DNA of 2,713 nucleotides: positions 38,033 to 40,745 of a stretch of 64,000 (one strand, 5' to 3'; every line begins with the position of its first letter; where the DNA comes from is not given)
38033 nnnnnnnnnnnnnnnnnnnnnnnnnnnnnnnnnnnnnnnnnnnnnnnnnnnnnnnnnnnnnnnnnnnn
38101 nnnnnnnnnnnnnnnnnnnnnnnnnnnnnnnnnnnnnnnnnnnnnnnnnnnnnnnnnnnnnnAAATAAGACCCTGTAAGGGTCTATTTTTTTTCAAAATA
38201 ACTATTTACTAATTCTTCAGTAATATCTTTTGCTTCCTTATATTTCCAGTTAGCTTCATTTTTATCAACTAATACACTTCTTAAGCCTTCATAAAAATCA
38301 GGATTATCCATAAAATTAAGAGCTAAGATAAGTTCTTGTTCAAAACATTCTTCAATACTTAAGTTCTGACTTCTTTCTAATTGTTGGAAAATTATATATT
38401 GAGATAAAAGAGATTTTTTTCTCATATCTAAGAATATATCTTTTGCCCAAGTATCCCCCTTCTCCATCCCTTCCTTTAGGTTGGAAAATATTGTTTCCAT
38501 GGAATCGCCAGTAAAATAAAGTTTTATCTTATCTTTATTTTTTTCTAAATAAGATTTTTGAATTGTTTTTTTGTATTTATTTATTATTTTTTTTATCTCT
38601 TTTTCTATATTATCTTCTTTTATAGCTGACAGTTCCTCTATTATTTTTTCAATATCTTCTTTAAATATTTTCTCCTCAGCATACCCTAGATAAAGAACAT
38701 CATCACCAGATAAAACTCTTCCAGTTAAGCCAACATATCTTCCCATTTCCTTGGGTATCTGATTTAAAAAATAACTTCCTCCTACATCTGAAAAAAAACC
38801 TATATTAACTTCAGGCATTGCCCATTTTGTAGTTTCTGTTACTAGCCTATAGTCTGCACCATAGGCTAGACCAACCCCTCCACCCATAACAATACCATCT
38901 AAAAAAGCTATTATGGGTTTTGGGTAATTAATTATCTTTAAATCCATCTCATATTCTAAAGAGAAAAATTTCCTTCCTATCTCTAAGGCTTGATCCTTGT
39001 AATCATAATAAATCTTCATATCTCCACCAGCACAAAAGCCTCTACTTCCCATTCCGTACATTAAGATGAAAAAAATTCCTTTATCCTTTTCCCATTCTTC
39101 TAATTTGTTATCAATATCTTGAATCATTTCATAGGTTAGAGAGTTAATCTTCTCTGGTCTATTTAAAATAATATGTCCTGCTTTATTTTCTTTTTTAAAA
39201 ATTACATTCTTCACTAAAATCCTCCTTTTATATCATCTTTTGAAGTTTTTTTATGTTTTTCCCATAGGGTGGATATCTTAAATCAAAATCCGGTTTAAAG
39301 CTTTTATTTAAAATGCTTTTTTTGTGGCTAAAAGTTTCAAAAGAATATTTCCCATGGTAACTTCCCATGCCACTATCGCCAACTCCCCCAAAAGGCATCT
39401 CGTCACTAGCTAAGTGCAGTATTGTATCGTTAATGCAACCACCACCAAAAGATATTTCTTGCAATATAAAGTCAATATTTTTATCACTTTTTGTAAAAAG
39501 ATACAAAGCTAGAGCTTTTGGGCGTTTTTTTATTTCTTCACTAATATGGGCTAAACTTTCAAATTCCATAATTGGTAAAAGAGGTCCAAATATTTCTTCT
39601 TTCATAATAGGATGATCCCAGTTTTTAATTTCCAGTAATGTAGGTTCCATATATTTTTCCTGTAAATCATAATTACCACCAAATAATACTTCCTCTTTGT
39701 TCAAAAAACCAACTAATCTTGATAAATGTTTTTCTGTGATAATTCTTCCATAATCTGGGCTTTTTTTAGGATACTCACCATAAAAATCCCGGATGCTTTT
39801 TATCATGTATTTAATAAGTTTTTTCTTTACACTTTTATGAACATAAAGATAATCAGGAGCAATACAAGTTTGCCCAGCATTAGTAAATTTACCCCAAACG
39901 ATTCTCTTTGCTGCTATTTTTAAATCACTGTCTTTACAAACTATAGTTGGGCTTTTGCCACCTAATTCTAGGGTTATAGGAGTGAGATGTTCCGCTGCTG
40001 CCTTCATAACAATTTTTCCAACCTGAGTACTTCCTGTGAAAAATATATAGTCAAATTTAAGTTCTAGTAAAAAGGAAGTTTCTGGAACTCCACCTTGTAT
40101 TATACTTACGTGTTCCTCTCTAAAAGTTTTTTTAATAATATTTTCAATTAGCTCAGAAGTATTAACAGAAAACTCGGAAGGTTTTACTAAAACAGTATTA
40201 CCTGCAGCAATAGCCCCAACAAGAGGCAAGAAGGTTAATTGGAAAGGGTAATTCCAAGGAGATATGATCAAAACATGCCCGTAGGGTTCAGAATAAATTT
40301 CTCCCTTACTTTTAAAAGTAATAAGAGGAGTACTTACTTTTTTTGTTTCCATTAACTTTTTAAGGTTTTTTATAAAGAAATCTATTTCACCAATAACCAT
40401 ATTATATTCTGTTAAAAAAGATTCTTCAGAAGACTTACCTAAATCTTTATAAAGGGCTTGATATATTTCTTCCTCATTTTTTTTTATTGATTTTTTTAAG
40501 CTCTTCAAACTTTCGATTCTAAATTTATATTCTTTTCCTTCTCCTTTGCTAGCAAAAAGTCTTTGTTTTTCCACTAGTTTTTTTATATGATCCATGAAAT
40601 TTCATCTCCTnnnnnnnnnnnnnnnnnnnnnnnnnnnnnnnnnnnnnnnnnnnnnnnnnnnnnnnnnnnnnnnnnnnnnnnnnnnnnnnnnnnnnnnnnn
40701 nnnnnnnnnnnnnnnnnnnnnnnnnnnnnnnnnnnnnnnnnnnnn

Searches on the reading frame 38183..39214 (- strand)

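Call 67: search_protein_families(library=pfam, proteins=[window:38183-39214:-], max_evalue=0.00001)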
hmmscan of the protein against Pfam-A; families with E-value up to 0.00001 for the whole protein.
window:38183-39214:- (343 aa): 2 families
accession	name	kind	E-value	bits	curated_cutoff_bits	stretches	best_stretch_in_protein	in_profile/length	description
PF16113.10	ECH_2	-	8.4e-107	358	27.2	1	13-340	2-335/335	Enoyl-CoA hydratase/isomerase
PF00378.25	ECH_1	-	1.7e-27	96.8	27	1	11-233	5-227/251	Enoyl-CoA hydratase/isomerase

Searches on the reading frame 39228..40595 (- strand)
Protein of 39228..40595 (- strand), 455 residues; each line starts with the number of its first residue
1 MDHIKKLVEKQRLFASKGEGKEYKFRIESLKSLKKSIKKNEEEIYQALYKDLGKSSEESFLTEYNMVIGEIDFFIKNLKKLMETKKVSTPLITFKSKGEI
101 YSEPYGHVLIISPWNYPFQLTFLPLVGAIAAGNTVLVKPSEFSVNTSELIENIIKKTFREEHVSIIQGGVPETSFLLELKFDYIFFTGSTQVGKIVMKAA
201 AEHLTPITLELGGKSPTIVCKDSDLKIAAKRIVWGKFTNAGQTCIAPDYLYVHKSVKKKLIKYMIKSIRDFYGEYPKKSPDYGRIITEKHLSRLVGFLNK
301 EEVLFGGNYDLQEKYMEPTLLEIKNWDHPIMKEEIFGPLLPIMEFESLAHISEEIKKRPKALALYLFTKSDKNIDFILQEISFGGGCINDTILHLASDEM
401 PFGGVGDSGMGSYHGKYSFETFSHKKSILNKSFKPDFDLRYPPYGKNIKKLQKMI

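Call 67: search_protein_families(library=pfam, proteins=[window:39228-40595:-], max_evalue=0.00001)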
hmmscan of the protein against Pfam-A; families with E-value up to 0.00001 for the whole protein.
window:39228-40595:- (455 aa): 1 family
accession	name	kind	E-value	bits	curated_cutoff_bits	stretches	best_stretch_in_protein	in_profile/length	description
PF00171.27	Aldedh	-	5.6e-85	286.1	23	1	25-428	52-461/461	Aldehyde dehydrogenase family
